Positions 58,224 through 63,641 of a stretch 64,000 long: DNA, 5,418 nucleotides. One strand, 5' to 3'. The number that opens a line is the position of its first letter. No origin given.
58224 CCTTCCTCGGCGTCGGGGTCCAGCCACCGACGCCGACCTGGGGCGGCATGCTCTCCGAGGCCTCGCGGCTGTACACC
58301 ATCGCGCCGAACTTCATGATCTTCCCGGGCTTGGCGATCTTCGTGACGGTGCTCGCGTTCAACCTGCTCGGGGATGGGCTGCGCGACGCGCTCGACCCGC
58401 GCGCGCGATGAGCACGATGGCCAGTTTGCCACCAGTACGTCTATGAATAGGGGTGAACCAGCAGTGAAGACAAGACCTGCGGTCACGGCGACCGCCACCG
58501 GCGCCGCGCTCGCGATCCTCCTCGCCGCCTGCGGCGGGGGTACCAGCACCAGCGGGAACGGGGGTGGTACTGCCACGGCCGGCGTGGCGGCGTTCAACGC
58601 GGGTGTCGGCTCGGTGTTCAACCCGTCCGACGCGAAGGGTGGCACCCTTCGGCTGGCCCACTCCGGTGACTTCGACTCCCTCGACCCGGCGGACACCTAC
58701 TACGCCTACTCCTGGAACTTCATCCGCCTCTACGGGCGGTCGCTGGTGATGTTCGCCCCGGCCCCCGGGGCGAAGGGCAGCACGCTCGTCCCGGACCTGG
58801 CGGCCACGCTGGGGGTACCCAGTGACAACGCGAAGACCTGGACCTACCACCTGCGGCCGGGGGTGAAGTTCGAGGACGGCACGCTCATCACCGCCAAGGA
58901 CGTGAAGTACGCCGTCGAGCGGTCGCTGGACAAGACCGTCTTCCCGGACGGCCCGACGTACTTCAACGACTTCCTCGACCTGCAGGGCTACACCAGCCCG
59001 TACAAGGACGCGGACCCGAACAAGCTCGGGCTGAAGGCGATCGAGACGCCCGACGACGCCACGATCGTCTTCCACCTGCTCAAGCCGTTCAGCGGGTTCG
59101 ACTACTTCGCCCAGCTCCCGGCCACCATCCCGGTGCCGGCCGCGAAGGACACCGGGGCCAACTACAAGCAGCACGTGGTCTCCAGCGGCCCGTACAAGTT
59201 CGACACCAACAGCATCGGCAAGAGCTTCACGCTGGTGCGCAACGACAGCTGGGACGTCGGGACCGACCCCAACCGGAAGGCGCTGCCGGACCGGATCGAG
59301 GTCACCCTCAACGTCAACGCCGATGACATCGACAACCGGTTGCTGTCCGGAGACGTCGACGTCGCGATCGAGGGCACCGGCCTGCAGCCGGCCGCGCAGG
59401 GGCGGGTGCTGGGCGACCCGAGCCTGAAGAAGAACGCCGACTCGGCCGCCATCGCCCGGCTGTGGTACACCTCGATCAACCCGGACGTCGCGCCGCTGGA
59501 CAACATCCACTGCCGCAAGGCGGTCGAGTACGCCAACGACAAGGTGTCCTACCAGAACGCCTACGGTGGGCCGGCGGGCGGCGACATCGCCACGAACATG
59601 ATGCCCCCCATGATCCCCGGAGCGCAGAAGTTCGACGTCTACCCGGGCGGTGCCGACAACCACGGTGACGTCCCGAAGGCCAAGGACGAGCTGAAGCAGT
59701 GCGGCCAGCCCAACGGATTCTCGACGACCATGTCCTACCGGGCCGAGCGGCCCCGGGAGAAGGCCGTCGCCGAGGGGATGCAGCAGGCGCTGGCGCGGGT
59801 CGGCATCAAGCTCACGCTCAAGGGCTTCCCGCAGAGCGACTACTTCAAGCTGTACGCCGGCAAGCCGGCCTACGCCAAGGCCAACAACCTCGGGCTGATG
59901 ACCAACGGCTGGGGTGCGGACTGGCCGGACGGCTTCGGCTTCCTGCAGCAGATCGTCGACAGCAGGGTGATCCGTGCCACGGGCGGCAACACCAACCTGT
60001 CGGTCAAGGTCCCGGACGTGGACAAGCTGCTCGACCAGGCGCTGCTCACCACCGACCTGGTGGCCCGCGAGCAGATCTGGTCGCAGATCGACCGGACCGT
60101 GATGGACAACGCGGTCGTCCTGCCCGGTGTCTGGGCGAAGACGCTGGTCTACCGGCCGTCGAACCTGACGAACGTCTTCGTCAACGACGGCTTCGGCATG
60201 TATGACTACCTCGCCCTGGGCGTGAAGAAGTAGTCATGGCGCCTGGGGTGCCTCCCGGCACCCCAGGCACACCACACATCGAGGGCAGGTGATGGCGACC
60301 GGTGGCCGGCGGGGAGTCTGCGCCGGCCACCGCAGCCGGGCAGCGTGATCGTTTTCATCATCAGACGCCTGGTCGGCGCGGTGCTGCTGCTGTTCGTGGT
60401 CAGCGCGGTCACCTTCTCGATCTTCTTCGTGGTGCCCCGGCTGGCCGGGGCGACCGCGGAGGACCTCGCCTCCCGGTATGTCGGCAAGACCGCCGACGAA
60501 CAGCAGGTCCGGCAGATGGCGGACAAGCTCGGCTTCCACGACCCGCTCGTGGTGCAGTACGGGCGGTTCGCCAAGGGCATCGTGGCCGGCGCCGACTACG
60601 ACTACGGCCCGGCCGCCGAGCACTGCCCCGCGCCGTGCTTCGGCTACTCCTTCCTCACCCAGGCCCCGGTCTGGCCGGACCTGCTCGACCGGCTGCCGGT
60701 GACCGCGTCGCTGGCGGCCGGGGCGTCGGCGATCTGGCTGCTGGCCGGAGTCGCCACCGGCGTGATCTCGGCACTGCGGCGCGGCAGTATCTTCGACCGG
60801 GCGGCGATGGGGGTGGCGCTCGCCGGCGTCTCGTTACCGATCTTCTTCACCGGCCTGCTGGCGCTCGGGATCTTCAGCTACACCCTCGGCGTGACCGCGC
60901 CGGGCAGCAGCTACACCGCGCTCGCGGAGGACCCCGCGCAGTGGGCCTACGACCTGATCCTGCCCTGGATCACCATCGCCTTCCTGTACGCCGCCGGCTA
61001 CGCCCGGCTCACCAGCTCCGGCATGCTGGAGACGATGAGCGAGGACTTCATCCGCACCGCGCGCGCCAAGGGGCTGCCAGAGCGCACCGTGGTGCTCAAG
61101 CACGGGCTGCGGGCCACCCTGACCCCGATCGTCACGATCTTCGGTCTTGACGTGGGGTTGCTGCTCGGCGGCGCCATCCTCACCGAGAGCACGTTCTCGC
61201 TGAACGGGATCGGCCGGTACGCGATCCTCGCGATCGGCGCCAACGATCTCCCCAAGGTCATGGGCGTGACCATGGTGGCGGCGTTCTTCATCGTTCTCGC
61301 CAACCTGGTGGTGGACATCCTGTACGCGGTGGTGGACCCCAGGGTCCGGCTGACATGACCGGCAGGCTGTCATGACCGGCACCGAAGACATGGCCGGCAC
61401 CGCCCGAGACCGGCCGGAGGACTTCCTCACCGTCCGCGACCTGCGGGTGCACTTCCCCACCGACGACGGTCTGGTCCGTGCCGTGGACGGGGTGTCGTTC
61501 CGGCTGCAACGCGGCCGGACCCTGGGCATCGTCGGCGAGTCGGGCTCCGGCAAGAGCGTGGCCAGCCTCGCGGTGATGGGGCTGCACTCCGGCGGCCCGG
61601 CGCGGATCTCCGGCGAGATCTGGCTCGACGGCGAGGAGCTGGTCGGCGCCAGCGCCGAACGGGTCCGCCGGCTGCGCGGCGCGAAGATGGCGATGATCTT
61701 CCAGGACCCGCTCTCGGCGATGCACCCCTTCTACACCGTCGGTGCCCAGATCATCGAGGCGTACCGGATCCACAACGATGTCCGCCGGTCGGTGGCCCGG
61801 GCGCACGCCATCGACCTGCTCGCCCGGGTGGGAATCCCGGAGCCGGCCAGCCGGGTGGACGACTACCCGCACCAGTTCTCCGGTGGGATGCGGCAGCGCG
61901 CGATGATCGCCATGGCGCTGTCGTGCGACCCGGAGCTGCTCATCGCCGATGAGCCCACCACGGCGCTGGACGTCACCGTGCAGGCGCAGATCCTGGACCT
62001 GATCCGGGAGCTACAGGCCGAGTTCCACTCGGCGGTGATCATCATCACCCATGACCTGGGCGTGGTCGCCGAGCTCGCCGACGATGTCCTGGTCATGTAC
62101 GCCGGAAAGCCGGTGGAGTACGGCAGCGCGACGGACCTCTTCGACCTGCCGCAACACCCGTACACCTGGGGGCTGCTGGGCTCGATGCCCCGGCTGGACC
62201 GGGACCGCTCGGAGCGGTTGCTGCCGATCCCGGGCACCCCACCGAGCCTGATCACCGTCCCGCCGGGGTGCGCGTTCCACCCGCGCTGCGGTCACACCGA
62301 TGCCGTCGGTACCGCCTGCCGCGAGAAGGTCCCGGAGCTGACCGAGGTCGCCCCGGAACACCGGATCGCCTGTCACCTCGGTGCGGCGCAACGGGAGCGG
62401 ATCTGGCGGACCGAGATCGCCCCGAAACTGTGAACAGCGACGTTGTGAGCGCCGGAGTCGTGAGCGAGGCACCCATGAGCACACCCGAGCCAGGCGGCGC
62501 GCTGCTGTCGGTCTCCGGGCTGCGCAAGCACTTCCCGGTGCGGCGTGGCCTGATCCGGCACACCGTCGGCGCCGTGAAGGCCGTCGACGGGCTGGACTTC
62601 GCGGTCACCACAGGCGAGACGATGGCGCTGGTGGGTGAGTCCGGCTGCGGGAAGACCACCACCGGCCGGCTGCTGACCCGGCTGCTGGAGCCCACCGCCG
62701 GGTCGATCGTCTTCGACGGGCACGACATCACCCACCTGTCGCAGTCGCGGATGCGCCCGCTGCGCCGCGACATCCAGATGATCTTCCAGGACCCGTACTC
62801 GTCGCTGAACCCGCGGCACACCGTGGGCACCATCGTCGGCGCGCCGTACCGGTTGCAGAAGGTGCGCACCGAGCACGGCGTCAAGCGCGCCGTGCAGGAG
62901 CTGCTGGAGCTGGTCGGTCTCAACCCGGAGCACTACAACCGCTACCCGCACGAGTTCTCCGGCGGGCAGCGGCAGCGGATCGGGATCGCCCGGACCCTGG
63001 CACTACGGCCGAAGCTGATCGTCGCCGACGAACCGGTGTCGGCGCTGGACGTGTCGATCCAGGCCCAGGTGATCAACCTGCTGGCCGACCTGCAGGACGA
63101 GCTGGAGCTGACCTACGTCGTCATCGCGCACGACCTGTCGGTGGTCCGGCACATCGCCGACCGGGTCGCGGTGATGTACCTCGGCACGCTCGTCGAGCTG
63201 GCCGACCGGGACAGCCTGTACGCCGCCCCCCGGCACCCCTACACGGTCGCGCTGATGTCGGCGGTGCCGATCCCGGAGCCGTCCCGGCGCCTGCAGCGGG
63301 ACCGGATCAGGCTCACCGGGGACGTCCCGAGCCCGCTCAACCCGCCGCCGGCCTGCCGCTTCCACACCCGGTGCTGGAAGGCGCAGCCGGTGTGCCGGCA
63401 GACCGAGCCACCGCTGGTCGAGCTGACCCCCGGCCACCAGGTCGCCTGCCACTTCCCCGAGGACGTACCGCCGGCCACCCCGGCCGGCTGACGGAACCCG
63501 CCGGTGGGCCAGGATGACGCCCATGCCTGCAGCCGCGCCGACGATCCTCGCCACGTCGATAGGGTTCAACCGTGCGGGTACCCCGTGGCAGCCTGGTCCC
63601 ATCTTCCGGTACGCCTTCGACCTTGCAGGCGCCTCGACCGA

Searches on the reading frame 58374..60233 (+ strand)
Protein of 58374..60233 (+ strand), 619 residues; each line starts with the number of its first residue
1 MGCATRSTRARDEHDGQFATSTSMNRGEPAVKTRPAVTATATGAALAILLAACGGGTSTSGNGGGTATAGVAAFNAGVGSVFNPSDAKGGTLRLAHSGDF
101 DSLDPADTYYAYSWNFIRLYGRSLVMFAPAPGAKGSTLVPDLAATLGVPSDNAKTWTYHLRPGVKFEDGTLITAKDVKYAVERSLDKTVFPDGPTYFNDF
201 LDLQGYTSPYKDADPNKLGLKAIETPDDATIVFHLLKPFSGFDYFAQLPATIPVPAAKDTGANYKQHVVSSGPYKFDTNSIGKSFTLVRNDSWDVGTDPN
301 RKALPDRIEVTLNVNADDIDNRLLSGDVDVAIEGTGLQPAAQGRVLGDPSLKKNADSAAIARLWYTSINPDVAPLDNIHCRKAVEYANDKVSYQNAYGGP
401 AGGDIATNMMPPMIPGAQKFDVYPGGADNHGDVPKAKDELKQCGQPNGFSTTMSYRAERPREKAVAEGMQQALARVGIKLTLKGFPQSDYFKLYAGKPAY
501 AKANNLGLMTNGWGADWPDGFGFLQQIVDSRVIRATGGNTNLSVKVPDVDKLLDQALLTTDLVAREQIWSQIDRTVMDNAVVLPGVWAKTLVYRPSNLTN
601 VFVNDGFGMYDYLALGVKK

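Call 94: search_protein_families(library=pfam, proteins=[window:58374-60233:+], max_evalue=0.00001)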
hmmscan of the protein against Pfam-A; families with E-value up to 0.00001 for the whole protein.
window:58374-60233:+ (619 aa): 1 family
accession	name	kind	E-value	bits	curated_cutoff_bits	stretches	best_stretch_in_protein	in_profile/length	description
PF00496.27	SBP_bac_5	-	2e-68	231.6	32.4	1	138-530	2-363/368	Bacterial extracellular solute-binding proteins, family 5 Middle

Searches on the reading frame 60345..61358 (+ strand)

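Call 94: search_protein_families(library=pfam, proteins=[window:60345-61358:+], max_evalue=0.00001)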
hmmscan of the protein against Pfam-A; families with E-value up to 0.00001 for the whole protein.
window:60345-61358:+ (337 aa): 2 families
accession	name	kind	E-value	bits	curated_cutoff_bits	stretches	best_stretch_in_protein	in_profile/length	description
PF00528.27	BPD_transp_1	-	1.9e-37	129.2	26.4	1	135-335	1-183/184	Binding-protein-dependent transport system inner membrane component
PF19300.4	BPD_transp_1_N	-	1.6e-31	109.3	23.8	1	1-124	1-114/114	Binding-prot-dependent transport system membrane comp, N-term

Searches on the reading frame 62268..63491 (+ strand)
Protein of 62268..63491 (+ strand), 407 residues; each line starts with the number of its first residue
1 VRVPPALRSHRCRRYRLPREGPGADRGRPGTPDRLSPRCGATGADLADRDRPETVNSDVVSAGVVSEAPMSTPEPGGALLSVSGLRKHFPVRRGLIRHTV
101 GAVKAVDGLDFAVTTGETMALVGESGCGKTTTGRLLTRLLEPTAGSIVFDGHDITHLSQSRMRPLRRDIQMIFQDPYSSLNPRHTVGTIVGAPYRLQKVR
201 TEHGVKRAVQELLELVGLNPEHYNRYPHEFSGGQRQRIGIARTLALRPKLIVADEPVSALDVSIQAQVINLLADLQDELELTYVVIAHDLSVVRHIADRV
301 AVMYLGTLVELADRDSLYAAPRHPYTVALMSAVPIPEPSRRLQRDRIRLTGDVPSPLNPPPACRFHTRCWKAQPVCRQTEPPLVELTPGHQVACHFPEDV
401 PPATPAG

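Call 94: search_protein_families(library=pfam, proteins=[window:62268-63491:+], max_evalue=0.00001)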
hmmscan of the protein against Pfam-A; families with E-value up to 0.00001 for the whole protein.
window:62268-63491:+ (407 aa): 2 families
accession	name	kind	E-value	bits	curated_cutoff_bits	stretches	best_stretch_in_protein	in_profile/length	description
PF00005.33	ABC_tran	-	9.4e-33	114.2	25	1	107-257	2-136/137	ABC transporter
PF08352.17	oligo_HPY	-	1.2e-16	61.3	27.1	1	309-376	1-65/65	Oligopeptide/dipeptide transporter, C-terminal region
